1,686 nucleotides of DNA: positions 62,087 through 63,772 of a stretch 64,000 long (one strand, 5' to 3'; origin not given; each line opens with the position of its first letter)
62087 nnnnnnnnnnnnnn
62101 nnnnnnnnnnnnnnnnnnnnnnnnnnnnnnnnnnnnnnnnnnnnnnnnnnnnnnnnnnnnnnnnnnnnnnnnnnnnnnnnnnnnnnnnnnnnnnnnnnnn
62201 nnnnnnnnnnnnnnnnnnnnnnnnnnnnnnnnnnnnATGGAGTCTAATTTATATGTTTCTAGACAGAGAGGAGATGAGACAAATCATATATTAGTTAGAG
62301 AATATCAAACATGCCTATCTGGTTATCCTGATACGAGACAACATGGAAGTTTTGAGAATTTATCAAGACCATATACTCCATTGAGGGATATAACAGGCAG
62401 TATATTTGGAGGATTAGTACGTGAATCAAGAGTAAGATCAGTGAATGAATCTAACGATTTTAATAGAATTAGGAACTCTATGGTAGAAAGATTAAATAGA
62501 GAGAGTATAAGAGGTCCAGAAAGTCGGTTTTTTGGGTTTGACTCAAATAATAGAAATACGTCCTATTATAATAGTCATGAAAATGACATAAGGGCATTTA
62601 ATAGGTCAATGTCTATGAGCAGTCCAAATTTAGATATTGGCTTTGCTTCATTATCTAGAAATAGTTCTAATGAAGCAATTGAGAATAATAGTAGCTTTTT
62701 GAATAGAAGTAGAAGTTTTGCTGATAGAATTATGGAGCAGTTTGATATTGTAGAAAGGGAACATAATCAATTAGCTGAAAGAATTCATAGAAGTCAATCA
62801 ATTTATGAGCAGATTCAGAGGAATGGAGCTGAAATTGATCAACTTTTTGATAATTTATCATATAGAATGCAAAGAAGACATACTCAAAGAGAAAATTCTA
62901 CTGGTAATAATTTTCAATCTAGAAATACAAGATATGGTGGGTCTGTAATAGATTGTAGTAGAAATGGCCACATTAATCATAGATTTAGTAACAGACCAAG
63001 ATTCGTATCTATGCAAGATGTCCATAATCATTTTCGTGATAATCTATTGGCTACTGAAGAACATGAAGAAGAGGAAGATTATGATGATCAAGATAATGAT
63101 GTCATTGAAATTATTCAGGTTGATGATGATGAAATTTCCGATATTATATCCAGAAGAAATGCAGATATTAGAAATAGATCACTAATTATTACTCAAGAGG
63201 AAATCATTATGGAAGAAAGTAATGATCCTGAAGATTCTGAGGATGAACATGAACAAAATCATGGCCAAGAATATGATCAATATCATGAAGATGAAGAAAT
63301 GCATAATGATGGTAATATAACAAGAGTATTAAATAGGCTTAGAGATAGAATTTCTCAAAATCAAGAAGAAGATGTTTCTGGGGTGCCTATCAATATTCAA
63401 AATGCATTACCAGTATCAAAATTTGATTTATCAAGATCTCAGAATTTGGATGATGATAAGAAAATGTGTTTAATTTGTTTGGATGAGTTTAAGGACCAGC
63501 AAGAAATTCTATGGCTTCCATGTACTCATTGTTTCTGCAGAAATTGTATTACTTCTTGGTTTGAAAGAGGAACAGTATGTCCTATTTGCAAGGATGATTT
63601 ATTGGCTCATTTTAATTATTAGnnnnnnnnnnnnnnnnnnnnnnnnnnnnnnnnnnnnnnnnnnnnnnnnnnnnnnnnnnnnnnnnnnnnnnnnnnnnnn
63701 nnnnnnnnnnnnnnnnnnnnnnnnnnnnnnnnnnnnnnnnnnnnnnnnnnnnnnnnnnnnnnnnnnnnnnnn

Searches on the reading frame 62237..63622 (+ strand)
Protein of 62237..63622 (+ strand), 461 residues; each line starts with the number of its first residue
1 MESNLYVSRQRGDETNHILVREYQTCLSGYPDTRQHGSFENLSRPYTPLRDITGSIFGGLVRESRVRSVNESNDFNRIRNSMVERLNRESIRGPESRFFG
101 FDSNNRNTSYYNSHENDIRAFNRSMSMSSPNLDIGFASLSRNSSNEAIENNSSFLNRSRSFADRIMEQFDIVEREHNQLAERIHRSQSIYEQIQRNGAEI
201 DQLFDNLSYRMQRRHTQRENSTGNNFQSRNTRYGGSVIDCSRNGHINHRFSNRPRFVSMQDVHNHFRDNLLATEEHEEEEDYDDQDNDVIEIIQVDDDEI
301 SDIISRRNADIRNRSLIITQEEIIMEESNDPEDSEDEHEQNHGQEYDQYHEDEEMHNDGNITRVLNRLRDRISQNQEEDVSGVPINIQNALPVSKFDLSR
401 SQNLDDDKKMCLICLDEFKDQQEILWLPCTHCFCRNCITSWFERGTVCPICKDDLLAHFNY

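Call 25: find_encoding_contigs(protein=window:62237-63622:+, flank=10000, max_places=2)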
Protein window:62237-63622:+ (461 aa): 24 contigs read that carry it; 2 places shown.
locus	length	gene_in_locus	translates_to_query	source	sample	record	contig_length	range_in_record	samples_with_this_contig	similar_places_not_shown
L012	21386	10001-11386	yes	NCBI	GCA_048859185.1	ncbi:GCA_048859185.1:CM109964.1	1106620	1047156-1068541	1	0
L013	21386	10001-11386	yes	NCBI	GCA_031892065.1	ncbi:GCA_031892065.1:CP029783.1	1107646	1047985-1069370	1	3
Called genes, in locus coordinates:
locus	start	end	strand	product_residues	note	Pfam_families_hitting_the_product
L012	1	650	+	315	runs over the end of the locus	-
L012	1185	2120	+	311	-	PF17681:GCP_N_terminal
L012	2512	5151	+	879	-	PF04130:GCP_C_terminal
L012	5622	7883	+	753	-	PF01602:Adaptin_N, PF13513:HEAT_EZ (faint), PF25780:TPR_IPO5 (faint), PF02985:HEAT (faint), PF13646:HEAT_2, PF12717:Cnd1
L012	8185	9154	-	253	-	-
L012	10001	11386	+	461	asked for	PF00097:zf-C3HC4, PF12678:zf-rbx1 (faint), PF13445:zf-RING_UBOX (weak), PF13639:zf-RING_2, PF13920:zf-C3HC4_3, PF13923:zf-C3HC4_2, PF14634:zf-RING_5 (weak), PF17123:zf-RING_11 (weak)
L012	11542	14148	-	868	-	PF13191:AAA_16, PF13401:AAA_22, PF00004:AAA, PF17872:AAA_lid_10 (weak)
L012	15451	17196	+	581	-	-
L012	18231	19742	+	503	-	PF00781:DAGK_cat, PF00609:DAGK_acc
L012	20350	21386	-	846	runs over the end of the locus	-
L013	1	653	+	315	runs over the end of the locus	-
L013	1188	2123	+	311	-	PF17681:GCP_N_terminal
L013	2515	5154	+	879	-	PF04130:GCP_C_terminal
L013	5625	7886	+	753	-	PF01602:Adaptin_N, PF13513:HEAT_EZ (faint), PF25780:TPR_IPO5 (faint), PF02985:HEAT (faint), PF13646:HEAT_2, PF12717:Cnd1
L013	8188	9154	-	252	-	-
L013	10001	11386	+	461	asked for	PF00097:zf-C3HC4, PF12678:zf-rbx1 (faint), PF13445:zf-RING_UBOX (weak), PF13639:zf-RING_2, PF13920:zf-C3HC4_3, PF13923:zf-C3HC4_2, PF14634:zf-RING_5 (weak), PF17123:zf-RING_11 (weak)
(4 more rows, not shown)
